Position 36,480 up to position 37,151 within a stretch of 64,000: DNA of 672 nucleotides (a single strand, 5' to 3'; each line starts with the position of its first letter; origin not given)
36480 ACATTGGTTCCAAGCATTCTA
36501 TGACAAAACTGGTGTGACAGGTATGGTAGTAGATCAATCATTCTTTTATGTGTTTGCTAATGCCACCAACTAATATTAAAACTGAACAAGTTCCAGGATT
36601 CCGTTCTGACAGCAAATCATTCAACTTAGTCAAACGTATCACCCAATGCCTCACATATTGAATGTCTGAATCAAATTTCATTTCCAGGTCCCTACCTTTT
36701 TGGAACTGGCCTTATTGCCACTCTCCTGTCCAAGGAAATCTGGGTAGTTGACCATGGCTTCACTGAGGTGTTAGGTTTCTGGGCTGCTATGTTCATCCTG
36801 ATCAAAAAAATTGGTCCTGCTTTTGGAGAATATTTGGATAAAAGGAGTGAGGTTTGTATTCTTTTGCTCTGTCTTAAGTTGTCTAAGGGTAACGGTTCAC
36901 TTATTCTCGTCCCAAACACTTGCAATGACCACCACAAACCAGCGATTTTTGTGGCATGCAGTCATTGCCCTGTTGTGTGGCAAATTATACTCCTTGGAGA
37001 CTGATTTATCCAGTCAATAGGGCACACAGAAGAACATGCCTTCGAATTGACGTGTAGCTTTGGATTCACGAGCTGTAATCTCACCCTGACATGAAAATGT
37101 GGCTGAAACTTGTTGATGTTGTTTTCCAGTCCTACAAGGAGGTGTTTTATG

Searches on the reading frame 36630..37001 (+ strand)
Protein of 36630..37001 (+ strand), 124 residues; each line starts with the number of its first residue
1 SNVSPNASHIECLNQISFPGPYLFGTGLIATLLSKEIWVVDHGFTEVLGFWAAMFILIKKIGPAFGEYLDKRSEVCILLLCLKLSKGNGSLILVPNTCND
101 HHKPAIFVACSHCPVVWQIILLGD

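Call 45: search_protein_families(library=pfam, proteins=[window:36630-37001:+], max_evalue=0.01)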
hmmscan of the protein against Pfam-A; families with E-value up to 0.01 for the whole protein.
window:36630-37001:+ (124 aa): 1 family
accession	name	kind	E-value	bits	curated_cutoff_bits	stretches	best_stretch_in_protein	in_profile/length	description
PF05405.19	Mt_ATP-synt_B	-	3.4e-07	30.5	21.7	1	28-74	1-47/163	Mitochondrial ATP synthase B chain precursor (ATP-synt_B)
